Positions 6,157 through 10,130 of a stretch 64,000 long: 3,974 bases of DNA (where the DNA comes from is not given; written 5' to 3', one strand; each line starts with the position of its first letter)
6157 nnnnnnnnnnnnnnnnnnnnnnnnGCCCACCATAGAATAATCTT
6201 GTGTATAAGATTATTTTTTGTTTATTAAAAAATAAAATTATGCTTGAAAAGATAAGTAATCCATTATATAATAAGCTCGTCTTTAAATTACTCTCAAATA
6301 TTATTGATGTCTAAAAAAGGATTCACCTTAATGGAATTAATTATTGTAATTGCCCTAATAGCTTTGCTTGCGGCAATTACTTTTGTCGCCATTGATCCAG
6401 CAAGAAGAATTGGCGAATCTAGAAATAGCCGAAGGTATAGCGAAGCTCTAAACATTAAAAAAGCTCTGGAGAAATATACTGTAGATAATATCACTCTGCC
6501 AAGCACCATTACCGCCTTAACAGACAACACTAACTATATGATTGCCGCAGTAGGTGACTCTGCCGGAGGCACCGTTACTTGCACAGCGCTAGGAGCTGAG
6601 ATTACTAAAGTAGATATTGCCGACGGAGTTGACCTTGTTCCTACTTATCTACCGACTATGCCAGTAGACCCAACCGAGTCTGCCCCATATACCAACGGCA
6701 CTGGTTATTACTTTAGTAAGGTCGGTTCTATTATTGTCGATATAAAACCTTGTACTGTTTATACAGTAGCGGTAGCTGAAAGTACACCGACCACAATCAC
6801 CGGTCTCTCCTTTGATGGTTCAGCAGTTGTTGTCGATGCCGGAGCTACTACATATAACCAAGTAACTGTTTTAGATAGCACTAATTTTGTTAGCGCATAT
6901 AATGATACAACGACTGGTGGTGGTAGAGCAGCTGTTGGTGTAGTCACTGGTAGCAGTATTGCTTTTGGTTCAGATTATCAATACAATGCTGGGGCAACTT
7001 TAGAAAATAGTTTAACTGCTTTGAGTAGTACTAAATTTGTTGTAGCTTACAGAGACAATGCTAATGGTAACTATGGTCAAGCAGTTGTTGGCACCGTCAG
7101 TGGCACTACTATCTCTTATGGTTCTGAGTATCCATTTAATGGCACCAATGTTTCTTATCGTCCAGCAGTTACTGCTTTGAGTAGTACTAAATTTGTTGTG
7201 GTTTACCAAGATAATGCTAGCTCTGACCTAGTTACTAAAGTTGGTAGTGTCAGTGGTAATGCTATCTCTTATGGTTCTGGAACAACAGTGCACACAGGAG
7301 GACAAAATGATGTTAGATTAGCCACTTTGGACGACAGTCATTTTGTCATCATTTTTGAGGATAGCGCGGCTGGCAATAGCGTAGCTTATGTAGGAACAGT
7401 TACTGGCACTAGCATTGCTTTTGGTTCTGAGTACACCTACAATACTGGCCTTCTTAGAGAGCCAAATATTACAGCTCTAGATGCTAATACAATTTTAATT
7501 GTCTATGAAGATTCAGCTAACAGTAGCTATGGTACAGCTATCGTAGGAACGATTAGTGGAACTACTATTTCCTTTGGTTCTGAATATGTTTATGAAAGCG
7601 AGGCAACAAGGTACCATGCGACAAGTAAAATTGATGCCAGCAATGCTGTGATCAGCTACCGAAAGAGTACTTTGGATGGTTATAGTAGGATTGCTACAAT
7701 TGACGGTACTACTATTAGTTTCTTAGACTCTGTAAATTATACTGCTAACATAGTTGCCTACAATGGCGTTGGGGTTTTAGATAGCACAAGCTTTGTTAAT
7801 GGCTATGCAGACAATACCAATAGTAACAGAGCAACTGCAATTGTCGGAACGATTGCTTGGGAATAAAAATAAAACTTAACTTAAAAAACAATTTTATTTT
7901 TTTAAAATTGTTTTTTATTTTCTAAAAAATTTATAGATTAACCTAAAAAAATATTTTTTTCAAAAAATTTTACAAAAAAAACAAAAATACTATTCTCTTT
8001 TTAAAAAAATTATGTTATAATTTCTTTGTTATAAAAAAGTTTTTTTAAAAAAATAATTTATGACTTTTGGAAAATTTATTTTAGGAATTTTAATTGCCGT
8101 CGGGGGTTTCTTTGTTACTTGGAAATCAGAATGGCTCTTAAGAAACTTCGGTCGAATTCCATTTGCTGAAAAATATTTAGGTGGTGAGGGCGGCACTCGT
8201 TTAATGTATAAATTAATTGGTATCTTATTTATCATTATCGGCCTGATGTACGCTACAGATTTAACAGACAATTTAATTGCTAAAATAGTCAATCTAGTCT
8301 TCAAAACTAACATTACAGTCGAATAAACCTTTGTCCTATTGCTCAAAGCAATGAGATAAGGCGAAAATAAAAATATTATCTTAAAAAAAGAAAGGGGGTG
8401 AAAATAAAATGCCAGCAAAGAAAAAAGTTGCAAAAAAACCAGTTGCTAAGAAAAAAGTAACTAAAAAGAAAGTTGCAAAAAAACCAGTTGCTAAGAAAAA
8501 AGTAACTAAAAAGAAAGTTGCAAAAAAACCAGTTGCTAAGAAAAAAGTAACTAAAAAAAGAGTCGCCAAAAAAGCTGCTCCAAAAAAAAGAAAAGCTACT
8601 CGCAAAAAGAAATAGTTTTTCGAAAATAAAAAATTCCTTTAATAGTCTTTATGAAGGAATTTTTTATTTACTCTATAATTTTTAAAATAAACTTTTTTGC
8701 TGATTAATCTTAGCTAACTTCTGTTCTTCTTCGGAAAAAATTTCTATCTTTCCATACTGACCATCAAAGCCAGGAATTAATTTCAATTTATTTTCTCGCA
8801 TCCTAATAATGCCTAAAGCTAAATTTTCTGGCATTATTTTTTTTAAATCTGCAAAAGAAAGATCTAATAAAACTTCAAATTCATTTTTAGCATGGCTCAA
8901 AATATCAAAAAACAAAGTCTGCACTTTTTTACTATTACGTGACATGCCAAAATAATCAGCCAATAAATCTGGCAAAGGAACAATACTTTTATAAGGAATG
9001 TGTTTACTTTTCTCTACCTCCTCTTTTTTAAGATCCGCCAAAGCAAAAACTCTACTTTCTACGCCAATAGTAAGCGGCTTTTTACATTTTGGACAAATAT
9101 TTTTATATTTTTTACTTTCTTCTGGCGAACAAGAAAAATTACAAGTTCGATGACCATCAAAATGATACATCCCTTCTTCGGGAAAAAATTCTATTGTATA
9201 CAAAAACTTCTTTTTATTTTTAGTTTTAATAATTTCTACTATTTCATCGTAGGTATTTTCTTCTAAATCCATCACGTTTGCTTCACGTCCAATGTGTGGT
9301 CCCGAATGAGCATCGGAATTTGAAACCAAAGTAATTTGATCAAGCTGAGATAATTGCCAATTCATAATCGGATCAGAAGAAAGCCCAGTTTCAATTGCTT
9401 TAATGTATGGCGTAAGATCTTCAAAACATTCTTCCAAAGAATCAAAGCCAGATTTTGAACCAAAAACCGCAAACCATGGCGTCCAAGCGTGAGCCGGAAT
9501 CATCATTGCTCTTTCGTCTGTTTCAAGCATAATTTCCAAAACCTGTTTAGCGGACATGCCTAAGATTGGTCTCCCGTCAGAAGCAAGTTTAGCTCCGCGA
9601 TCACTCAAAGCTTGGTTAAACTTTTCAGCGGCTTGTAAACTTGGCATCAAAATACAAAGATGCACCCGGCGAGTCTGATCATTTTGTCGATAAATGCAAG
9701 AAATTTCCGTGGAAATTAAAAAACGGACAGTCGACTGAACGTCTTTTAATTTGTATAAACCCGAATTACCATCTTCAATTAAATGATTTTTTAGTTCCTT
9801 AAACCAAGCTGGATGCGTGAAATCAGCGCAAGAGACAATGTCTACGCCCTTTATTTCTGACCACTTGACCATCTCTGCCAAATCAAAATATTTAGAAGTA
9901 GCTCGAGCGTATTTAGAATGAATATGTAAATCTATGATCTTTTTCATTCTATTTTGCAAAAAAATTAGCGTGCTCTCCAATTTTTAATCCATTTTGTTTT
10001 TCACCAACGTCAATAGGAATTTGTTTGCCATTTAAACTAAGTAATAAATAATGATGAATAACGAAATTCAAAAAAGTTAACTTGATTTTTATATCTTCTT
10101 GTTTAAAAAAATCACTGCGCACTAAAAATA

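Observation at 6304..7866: Giant (520-aa) type IV pilin-like protein with prepilin leader and eight ~50-aa tandem repeats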

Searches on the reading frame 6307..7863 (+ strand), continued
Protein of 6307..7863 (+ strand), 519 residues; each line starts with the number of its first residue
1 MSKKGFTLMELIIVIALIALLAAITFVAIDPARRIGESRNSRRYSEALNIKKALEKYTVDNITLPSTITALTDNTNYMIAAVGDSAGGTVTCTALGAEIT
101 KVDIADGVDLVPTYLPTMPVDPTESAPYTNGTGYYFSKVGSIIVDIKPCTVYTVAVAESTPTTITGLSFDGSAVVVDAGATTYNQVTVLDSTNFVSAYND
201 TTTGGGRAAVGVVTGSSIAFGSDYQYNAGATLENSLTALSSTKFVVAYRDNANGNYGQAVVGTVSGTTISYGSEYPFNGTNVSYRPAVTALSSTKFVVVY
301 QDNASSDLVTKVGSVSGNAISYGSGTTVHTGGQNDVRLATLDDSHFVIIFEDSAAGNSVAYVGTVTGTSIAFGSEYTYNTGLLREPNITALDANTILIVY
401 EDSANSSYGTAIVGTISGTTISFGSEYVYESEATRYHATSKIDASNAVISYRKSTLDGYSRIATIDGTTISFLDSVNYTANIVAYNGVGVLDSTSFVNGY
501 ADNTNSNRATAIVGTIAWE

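Call 33: fold_search(model_id=the predicted structure, library=pdb)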
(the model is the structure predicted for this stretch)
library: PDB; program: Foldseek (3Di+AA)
matches with E <= 10: 1283; with E <= 0.001: 725
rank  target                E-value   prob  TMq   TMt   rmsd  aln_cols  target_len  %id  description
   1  2w38                  3.7e-09  1.00  0.43  0.50   6.2       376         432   13  Crystal structure of the pseudaminidase from Pseudomonas aeruginosa (released 2008-12-23)
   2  3h6j                  6.7e-09  1.00  0.43  0.50   6.3       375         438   14  Crystal structure of a putative neuraminidase from Pseudomonas aeruginosa (released 2009-05-12)
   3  4h5i_A                8.2e-09  1.00  0.47  0.67   4.7       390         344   12  Crystal Structure of the Guanine Nucleotide Exchange Factor Sec12 (P1 form) (released 2012-11-07)
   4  4h5i_B                1.1e-08  1.00  0.46  0.65   5.0       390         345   12  Crystal Structure of the Guanine Nucleotide Exchange Factor Sec12 (P1 form) (released 2012-11-07)
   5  4h5j_A                1.2e-08  1.00  0.48  0.69   4.6       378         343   11  Crystal Structure of the Guanine Nucleotide Exchange Factor Sec12 (P64 form) (released 2012-11-07)
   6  2bzd_C                2.9e-08  1.00  0.41  0.36  14.0       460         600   12  Galactose recognition by the carbohydrate-binding module of a bacterial sialidase. (released 2005-08-19)
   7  4h5j_B                3.6e-08  1.00  0.48  0.69   4.5       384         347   11  Crystal Structure of the Guanine Nucleotide Exchange Factor Sec12 (P64 form) (released 2012-11-07)
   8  8x8n_B                3.6e-08  1.00  0.44  0.63   6.0       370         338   12  Cryo-EM structure of the octreotide-bound Somatostatin receptor 5-Gi protein complex (released 2024-06-12)
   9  8du5_A                4.6e-08  1.00  0.41  0.54   7.3       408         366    8  Murine sialidase-1 (NEU1) (released 2023-05-31)
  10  7a54_A                5.6e-08  1.00  0.40  0.43  11.5       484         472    8  Two copies of the catalytic domain of NanA sialidase from Streptococcus pneumoniae juxtaposed in the P212121 space gro (released 2020-11-18)
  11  2ya7_A                7.1e-08  1.00  0.37  0.40  11.9       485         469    9  Crystal structure of Streptococcus pneumoniae NanA (TIGR4) in complex with Zanamivir (released 2011-04-27)
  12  2vvz_A                7.9e-08  1.00  0.38  0.41   8.6       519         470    7  Structure of the catalytic domain of Streptococcus pneumoniae sialidase NanA (released 2008-06-24)
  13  2w20_B                9.1e-08  1.00  0.37  0.40  11.8       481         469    9  Structure of the catalytic domain of the native NanA sialidase from Streptococcus pneumoniae (released 2008-12-23)
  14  9w6w_B                1.1e-07  1.00  0.46  0.68   5.0       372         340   11  5-CT-bound serotonin 5A (5-HT5A) receptor-Gi protein complex (released 2025-11-26)
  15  5m2n                  1.1e-07  1.00  0.32  0.25  26.4       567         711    9  Crystal Structure of Elongator subunit Elp2 (released 2016-12-28)
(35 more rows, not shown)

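Call 59: find_related_loci(query=A3, collection=genome_contigs, flank=10000)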
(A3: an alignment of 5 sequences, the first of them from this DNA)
Query A3 (490 aa) in genome_contigs; peptide patterns used: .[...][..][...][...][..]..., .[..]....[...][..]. (x = any residue, [..] = any of these).
135 stretches matched a pattern; 1 encode a relative of the query (tblastn E <= 1e-3); 1 distinct loci.
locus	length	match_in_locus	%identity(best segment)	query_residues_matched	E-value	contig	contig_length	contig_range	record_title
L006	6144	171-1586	40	1-428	9e-88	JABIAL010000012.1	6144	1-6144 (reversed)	MAG: bacterium isolate SI048_bin106 k141_579255, whole genome shotgun sequence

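Call 60: search_protein_families(library=phrogs, proteins=[L004:1-783:+, L004:802-1161:+, L004:3759-4019:+, L004:4028-5497:+, L004:5503-8073:+, L004:8102-8353:+, L004:8367-11255:+, L004:11272-12639:+, L004:12655-13095:+, L004:13110-13655:+], max_evalue=0.001)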
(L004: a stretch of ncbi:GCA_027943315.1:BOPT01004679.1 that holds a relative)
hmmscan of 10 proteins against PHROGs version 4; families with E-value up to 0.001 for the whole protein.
L004:1-783:+ (261 aa): 3 families
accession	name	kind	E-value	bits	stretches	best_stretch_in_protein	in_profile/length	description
phrog_38058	-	tail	1.3e-15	57.7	1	83-255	122-300/708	tail fiber protein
phrog_29288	-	unknown function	3.7e-06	25.6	1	150-238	779-866/1558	-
phrog_3420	-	unknown function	0.00039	19.1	1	9-76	792-858/929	-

L004:802-1161:+ (120 aa): 0 families

L004:3759-4019:+ (87 aa): 0 families

L004:4028-5497:+ (490 aa): 0 families

L004:5503-8073:+ (857 aa): 0 families

L004:8102-8353:+ (84 aa): 1 family
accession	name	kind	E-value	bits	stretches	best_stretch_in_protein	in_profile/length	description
phrog_10540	-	unknown function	9.7e-22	78.1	1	4-74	12-82/97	-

L004:8367-11255:+ (963 aa): 0 families

L004:11272-12639:+ (456 aa): 6 families
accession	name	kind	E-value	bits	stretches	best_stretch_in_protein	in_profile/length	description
phrog_5867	-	lysis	3.3e-36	125.4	1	276-448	719-887/1029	endolysin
phrog_1493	-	lysis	9.5e-07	29.3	1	216-265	247-299/394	endolysin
phrog_2649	-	lysis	2.3e-05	25.4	1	217-265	182-229/261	endolysin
phrog_1224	-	head and packaging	6.3e-05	23.4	1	217-266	11-59/438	endolysin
phrog_17001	-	lysis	0.00026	21.7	1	214-253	51-90/265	endolysin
phrog_27932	-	tail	0.00073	18.8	0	298-439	334-484/855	baseplate hub subunit and tail lysozyme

L004:12655-13095:+ (147 aa): 1 family
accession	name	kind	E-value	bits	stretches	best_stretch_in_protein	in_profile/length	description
phrog_38283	-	unknown function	1.8e-12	48.3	1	8-144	4-128/131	-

L004:13110-13655:+ (182 aa): 0 families

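Call 63: search_solved_structures(query=A1, max_evalue=1)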
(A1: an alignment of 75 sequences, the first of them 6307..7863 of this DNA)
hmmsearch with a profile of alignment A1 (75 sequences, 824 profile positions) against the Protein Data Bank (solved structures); distinct sequences matched with E-value up to 1: 2.
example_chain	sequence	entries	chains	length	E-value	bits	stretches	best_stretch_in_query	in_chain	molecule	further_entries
7mdt_L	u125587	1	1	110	0.24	12.3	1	95-172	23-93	Rh4O9.8 monoclonal antibody Light Chain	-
7ur6_L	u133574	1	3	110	0.34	11.7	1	310-382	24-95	Light Chain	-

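Call 64: search_protein_families(library=pfam, proteins=[P0033], max_evalue=0.001)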
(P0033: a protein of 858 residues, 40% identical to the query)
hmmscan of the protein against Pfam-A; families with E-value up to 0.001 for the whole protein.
P0033 (858 aa): 2 families
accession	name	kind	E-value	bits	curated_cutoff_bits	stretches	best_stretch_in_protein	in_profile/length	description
PF05641.18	Agenet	-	5.5e-08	33.6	27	0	221-250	27-56/61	Agenet domain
PF23068.1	CUB_M02D8_5_7th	-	0.00088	20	28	0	594-626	72-104/114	M02D8_5-like, seventh CUB domain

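Call 67: fold_search(model_id=the predicted structure, library=viral)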
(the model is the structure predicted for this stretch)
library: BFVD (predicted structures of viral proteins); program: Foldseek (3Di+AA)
matches with E <= 10: 795; with E <= 0.001: 150
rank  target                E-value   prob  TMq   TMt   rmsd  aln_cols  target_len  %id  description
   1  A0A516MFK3            2.0e-26  1.00  0.64  0.70   2.3       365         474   33  (no name in the UniProt tables at hand)
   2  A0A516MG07            3.8e-24  1.00  0.64  0.39  11.1       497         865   25  (no name in the UniProt tables at hand)
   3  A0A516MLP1            1.0e-16  1.00  0.59  0.45  18.1       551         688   14  (no name in the UniProt tables at hand)
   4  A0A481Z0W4            2.8e-14  1.00  0.55  0.32  10.8       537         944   12  Collagen triple helix repeat containing protein [Mimivirus LCMiAC01]
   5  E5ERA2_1              1.1e-13  1.00  0.52  0.28   5.6       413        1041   14  (no name in the UniProt tables at hand)
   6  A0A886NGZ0            1.3e-13  1.00  0.56  0.58   8.8       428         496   16  (no name in the UniProt tables at hand)
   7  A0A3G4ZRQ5            1.3e-13  1.00  0.56  0.45   7.3       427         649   14  Putative transmembrane protein [Terrestrivirus sp.]
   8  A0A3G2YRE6            1.7e-13  1.00  0.57  0.57   9.3       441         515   14  Uncharacterized protein [Lentibacter phage vB_LenP_ICBM2]
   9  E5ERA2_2              1.9e-13  1.00  0.53  0.28   8.6       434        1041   16  (no name in the UniProt tables at hand)
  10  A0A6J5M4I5            3.0e-13  1.00  0.42  0.29  14.7       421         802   12  Uncharacterized protein [uncultured Caudovirales phage]
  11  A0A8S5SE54            3.2e-13  1.00  0.53  0.60   7.2       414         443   15  Uncharacterized protein [Caudovirales sp. ctrNG92]
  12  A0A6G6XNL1            6.0e-13  1.00  0.55  0.36  10.8       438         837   13  (no name in the UniProt tables at hand)
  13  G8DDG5                6.0e-13  1.00  0.56  0.45   9.7       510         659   17  (no name in the UniProt tables at hand)
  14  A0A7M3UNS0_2          7.3e-13  1.00  0.51  0.23  10.2       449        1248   13  LamG-like jellyroll fold domain-containing protein [Pyramimonas orientalis virus]
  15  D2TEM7                8.0e-13  1.00  0.45  0.25  24.7       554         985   10  (no name in the UniProt tables at hand)
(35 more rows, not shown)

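Call 73: find_encoding_contigs(protein=P0021, flank=5000, max_places=2)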
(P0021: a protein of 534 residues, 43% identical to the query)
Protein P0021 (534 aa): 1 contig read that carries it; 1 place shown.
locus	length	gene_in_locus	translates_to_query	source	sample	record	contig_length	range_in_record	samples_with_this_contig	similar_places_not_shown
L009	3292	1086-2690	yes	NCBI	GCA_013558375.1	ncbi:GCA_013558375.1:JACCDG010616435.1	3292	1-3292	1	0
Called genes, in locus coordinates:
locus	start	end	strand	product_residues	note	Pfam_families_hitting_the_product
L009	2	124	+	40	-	?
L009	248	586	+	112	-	PF01245:Ribosomal_L19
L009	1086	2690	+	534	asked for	-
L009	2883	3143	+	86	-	-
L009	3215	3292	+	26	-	?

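Call 74: find_encoding_contigs(protein=P0026, flank=5000, max_places=2)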
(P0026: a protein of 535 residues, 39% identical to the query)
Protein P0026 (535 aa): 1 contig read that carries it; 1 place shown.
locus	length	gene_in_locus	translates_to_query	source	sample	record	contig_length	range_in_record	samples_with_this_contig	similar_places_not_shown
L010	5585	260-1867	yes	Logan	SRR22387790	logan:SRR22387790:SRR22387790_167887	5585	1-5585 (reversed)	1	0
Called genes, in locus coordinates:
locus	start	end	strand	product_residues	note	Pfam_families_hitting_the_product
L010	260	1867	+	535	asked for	-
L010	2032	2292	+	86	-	-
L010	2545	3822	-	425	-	PF27218:MJ0043_C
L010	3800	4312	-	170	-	-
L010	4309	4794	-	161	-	PF00293:NUDIX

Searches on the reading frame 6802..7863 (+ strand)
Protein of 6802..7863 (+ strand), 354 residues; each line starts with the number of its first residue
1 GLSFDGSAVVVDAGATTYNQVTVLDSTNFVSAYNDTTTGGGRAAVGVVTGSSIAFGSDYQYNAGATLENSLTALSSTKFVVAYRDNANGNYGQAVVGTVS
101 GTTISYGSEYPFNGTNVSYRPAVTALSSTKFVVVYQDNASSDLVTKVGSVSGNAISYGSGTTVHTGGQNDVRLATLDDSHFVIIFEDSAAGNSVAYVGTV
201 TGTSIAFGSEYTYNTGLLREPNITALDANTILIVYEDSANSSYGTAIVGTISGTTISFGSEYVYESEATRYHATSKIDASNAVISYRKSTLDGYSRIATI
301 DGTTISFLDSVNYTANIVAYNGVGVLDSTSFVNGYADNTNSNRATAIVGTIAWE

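Call 30: search_protein_representatives(protein=window:6802-7863:+)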
Query: 354 residues. Proteins with E-value up to 0.001 (for the whole library): 4940; up to 1e-10: 3259; up to 1e-30: 1135. The best 150 are listed.
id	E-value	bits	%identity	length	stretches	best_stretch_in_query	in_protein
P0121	1.1e-230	780.5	35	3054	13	11-303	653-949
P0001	1.8e-212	720.6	100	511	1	1-354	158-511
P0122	1.2e-167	573.4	40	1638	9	56-294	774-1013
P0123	1.9e-159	546.4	42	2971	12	56-275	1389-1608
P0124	6.2e-159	544.7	47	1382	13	76-268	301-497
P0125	1.1e-150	517.6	40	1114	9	20-265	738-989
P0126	8.8e-137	471.9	36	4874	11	41-342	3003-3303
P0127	5.3e-130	449.6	49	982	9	24-137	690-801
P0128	1.9e-127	441.3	46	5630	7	13-272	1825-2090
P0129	2.4e-121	421.2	49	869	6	17-271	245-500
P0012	1.6e-120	418.5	43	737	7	15-262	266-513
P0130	5.2e-120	416.8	28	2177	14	63-314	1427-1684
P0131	6.9e-118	409.8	51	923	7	41-141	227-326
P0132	3.8e-117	407.4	37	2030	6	56-340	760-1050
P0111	2.6e-114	398.1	40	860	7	75-265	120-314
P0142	1.3e-94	333.4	51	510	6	41-158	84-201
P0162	8.0e-87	307.8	39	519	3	38-274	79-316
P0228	7.0e-73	262.0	43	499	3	52-264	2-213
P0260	1.6e-69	251.0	46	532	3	70-301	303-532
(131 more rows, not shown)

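Call 64: search_protein_families(library=pfam, proteins=[P0260, P0142, P0131, P0129, P0162, P0228], max_evalue=0.001)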
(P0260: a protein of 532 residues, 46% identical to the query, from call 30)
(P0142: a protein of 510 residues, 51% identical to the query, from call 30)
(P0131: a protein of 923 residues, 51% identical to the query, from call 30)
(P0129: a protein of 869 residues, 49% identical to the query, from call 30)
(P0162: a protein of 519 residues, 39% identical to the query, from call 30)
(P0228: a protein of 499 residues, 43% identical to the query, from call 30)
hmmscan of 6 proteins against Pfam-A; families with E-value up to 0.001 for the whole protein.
P0260 (532 aa): 2 families
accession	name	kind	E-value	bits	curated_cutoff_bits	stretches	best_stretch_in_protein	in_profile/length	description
PF07963.17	N_methyl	-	2.8e-06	27.1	21.2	1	30-55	2-27/27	Prokaryotic N-terminal methylation motif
PF01394.26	Clathrin_propel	-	3.8e-06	27.3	21.3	0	354-371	10-29/37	Clathrin propeller repeat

P0142 (510 aa): 5 families
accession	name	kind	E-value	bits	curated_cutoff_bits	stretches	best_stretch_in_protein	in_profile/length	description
PF13540.12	RCC1_2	-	9.6e-10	38.4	22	1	48-75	3-30/30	Regulator of chromosome condensation (RCC1) repeat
PF00404.24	Dockerin_1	-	2e-08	34.7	22.9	1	455-507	1-57/57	Dockerin type I domain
PF25390.1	WD40_RLD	-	7.8e-07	29.2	150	1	10-78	208-280/363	RCC1-like domain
PF05641.18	Agenet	-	0.00011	23.1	27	0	166-195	23-53/61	Agenet domain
PF17800.7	NPL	-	0.00047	21.3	23.4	0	401-427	5-31/94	Nucleoplasmin-like domain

P0131 (923 aa): 0 families

P0129 (869 aa): 1 family
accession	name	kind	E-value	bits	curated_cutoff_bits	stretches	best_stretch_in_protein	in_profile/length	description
PF21435.3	Gln_amidase_like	-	3.2e-06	27.3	27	0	238-264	105-131/171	Shigella glutamine deamidase OspI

P0162 (519 aa): 0 families

P0228 (499 aa): 1 family
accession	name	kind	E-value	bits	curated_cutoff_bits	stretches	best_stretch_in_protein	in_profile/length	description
PF05641.18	Agenet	-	0.00033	21.5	27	0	22-55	25-56/61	Agenet domain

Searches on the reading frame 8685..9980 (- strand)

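Call 14: search_protein_families(library=pfam, proteins=[window:8685-9980:-], max_evalue=0.01)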
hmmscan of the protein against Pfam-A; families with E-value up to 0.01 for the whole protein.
window:8685-9980:- (432 aa): 1 family
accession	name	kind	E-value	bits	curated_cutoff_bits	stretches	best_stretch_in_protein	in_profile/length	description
PF13263.12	PHP_C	-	0.0028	17.6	21.3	1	218-252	18-52/56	PHP-associated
